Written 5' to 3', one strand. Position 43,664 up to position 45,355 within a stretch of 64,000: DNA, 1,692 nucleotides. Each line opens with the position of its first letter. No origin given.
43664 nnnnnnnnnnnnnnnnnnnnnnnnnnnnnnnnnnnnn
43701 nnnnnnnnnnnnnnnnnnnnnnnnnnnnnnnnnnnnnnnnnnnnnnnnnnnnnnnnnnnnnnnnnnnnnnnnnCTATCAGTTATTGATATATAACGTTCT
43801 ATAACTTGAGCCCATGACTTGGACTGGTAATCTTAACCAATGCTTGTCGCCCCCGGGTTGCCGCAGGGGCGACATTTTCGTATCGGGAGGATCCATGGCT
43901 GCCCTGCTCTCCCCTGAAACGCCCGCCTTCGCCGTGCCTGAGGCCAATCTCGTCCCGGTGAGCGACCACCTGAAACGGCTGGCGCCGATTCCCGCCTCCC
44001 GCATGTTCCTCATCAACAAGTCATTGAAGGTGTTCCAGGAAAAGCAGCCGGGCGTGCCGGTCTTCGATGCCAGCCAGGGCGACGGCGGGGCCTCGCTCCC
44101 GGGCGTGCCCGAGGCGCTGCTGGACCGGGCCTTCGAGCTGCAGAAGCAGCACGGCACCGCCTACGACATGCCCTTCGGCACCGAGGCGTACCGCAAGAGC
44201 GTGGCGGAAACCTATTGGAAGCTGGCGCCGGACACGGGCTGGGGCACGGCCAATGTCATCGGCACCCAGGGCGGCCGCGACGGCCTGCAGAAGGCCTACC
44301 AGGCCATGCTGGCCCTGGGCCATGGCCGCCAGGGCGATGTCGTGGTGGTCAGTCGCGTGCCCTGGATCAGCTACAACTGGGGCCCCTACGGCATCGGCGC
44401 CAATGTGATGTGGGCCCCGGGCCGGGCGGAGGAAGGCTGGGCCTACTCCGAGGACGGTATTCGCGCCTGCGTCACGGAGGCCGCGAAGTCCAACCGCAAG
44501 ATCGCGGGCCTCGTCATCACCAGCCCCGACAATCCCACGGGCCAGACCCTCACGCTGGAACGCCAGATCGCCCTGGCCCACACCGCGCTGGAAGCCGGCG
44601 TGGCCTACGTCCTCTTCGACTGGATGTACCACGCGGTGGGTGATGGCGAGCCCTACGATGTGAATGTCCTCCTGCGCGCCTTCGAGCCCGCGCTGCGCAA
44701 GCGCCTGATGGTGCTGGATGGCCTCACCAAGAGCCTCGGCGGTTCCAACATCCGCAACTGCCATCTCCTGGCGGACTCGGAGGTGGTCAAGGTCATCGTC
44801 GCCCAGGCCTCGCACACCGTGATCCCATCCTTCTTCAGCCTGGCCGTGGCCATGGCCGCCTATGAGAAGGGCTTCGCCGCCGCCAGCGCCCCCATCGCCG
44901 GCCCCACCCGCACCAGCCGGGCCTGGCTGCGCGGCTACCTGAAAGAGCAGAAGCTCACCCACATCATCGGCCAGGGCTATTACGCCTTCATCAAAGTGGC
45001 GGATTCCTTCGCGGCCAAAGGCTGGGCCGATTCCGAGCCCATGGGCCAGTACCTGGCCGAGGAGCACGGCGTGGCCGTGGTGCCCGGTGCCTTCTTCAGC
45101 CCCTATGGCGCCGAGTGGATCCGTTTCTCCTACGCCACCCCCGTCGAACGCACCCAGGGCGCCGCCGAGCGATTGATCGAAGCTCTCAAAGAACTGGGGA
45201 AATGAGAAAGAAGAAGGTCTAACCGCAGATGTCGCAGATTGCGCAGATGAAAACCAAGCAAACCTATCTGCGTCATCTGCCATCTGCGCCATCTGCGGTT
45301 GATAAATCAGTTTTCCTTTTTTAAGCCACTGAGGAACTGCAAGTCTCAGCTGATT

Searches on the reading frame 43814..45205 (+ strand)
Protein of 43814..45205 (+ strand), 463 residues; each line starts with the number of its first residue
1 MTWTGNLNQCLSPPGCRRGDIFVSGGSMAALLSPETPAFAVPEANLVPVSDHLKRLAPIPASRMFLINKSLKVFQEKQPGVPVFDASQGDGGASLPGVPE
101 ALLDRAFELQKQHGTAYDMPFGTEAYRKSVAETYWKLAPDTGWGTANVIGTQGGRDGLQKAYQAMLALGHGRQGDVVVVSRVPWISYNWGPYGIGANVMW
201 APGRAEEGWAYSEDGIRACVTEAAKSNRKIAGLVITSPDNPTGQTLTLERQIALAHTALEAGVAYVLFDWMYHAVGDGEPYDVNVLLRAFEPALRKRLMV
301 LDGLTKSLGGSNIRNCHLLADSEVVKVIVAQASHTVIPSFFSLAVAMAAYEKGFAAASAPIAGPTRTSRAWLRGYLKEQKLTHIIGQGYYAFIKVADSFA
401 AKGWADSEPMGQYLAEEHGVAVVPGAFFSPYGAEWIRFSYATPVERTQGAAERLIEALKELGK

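Call 3: search_protein_families(library=pfam, proteins=[window:43814-45205:+], max_evalue=0.1)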
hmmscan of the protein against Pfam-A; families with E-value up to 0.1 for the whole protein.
window:43814-45205:+ (463 aa): 1 family
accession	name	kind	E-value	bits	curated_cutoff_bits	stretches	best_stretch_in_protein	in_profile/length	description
PF00155.27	Aminotran_1_2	-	3.5e-23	82.8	19.7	1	108-454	29-361/361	Aminotransferase class I and II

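Call 4: search_protein_families(library=ncbifam, proteins=[window:43814-45205:+], max_evalue=0.1)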
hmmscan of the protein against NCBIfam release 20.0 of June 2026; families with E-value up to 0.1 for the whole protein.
window:43814-45205:+ (463 aa): 52 families (the best 25 are shown)
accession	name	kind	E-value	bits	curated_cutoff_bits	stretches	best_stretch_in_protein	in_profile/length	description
NF041364.1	GntC_guanitoxin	equivalog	7.3e-26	90.9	415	1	112-454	28-353/356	guanitoxin biosynthesis PLP-dependent (S)-gamma-hydroxy-L-arginine cyclodehydratase GntC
NF041091.1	asp_aminotase_Arch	equivalog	5e-21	75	550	1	59-458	7-375/376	aspartate aminotransferase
NF004770.0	PRK06108.1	subfamily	2.4e-20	72.7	422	1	99-460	51-394/396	pyridoxal phosphate-dependent aminotransferase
NF005817.0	PRK07683.1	equivalog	7.8e-16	57.7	575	1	208-459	146-382/387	aminotransferase A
NF004769.0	PRK06107.1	equivalog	2.4e-15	56.2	617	1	105-461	54-401/402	aspartate transaminase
NF005816.0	PRK07682.1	equivalog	6e-15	54.8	620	1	146-458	91-383/390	aminotransferase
NF005588.0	PRK07309.1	equivalog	6.7e-15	54.9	576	1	216-459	156-387/391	pyridoxal phosphate-dependent aminotransferase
NF006229.0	PRK08361.1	equivalog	8.6e-15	54.6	624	1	115-461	64-391/391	aspartate aminotransferase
NF006756.0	PRK09276.1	subfamily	2.1e-11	43.4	507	2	54-263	6-200/387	LL-diaminopimelate aminotransferase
TIGR03540.1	DapC_direct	equivalog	2.9e-11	42.9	593.25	2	54-273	4-207/383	LL-diaminopimelate aminotransferase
TIGR03947.1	viomycin_VioD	equivalog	3e-11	42.8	390.9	1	122-454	52-355/359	capreomycidine synthase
NF006514.0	PRK08960.1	equivalog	3.7e-11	42.5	554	1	227-460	163-387/388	pyridoxal phosphate-dependent aminotransferase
NF005601.0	PRK07337.1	equivalog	1e-10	41.3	496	1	100-457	51-391/394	pyridoxal phosphate-dependent aminotransferase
NF005732.0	PRK07550.1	equivalog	1.4e-10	40.8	366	1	78-444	29-373/389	aminotransferase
TIGR03539.1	DapC_actino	equivalog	4.4e-10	39.1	355.65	1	115-454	50-356/357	succinyldiaminopimelate transaminase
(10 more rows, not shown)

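Call 49: search_solved_structures(query=window:43814-45205:+, max_evalue=0.00001)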
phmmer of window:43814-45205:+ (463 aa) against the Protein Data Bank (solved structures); distinct sequences matched with E-value up to 0.00001: 20.
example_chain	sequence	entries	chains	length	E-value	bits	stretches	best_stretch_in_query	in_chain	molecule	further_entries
1j32_A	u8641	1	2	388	2.3e-17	66.2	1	62-456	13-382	aspartate aminotransferase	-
1bkg_A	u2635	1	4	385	4.5e-14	55.4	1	73-457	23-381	ASPARTATE AMINOTRANSFERASE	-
1bjw_A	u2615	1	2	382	6.3e-14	54.9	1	73-455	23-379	ASPARTATE AMINOTRANSFERASE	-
1dju_A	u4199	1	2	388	9.8e-14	54.3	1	197-460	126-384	AROMATIC AMINOTRANSFERASE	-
1b5o_A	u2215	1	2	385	1.2e-13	54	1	73-457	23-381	PROTEIN (ASPARTATE AMINOTRANSFERASE)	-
1gd9_A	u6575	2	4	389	2.5e-13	52.9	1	197-460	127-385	ASPARTATE AMINOTRANSFERASE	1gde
1b5p_A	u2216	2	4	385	2.7e-13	52.8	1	73-457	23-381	PROTEIN (ASPARTATE AMINOTRANSFERASE) | ASPARTATE AMINOTRANSFERASE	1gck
1gc3_A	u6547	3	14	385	2.9e-13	52.7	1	74-457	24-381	ASPARTATE AMINOTRANSFERASE | PROTEIN (ASPARTATE AMINOTRANSFERASE)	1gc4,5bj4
5bj3_A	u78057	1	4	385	3.4e-13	52.5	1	79-457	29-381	PROTEIN (ASPARTATE AMINOTRANSFERASE)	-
1o4s_A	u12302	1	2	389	1.2e-09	40.8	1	54-456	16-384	Aspartate aminotransferase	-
6f35_A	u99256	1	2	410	4.6e-09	38.9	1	58-458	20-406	Aspartate aminotransferase B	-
5wmi_A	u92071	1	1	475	6.7e-09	38.3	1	62-461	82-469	Bifunctional aspartate aminotransferase and glutamate/aspartate-prephenate aminotransferas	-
5wmh_A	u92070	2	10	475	7.5e-09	38.1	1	77-461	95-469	Bifunctional aspartate aminotransferase and glutamate/aspartate-prephenate aminotransferas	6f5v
5wmk_A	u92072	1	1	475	9.5e-09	37.8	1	62-461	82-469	Bifunctional aspartate aminotransferase and glutamate/aspartate-prephenate aminotransferas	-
5wml_A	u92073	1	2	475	5e-08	35.4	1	77-461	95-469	Bifunctional aspartate aminotransferase and glutamate/aspartate-prephenate aminotransferas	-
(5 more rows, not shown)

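Call 91: search_solved_structures(query=window:43895-45205:+, max_evalue=1e-12, show_alignments=2)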
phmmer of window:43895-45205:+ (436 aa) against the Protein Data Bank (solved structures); distinct sequences matched with E-value up to 1e-12: 9.
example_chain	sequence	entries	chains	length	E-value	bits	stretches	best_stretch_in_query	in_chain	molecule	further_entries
1j32_A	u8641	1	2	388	1.9e-17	66.4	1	35-429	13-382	aspartate aminotransferase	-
1bkg_A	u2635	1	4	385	4e-14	55.5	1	46-430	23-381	ASPARTATE AMINOTRANSFERASE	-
1bjw_A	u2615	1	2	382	5.9e-14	54.9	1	46-428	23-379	ASPARTATE AMINOTRANSFERASE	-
1dju_A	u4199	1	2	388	8.5e-14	54.4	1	170-433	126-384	AROMATIC AMINOTRANSFERASE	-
1b5o_A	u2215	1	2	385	1.1e-13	54.1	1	46-430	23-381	PROTEIN (ASPARTATE AMINOTRANSFERASE)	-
1gd9_A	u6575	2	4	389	2.2e-13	53.1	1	170-433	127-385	ASPARTATE AMINOTRANSFERASE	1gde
1b5p_A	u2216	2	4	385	2.2e-13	53.1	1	46-430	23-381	PROTEIN (ASPARTATE AMINOTRANSFERASE) | ASPARTATE AMINOTRANSFERASE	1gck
1gc3_A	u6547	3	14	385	2.5e-13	52.9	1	47-430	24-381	ASPARTATE AMINOTRANSFERASE | PROTEIN (ASPARTATE AMINOTRANSFERASE)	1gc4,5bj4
5bj3_A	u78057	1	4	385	2.9e-13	52.7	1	53-430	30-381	PROTEIN (ASPARTATE AMINOTRANSFERASE)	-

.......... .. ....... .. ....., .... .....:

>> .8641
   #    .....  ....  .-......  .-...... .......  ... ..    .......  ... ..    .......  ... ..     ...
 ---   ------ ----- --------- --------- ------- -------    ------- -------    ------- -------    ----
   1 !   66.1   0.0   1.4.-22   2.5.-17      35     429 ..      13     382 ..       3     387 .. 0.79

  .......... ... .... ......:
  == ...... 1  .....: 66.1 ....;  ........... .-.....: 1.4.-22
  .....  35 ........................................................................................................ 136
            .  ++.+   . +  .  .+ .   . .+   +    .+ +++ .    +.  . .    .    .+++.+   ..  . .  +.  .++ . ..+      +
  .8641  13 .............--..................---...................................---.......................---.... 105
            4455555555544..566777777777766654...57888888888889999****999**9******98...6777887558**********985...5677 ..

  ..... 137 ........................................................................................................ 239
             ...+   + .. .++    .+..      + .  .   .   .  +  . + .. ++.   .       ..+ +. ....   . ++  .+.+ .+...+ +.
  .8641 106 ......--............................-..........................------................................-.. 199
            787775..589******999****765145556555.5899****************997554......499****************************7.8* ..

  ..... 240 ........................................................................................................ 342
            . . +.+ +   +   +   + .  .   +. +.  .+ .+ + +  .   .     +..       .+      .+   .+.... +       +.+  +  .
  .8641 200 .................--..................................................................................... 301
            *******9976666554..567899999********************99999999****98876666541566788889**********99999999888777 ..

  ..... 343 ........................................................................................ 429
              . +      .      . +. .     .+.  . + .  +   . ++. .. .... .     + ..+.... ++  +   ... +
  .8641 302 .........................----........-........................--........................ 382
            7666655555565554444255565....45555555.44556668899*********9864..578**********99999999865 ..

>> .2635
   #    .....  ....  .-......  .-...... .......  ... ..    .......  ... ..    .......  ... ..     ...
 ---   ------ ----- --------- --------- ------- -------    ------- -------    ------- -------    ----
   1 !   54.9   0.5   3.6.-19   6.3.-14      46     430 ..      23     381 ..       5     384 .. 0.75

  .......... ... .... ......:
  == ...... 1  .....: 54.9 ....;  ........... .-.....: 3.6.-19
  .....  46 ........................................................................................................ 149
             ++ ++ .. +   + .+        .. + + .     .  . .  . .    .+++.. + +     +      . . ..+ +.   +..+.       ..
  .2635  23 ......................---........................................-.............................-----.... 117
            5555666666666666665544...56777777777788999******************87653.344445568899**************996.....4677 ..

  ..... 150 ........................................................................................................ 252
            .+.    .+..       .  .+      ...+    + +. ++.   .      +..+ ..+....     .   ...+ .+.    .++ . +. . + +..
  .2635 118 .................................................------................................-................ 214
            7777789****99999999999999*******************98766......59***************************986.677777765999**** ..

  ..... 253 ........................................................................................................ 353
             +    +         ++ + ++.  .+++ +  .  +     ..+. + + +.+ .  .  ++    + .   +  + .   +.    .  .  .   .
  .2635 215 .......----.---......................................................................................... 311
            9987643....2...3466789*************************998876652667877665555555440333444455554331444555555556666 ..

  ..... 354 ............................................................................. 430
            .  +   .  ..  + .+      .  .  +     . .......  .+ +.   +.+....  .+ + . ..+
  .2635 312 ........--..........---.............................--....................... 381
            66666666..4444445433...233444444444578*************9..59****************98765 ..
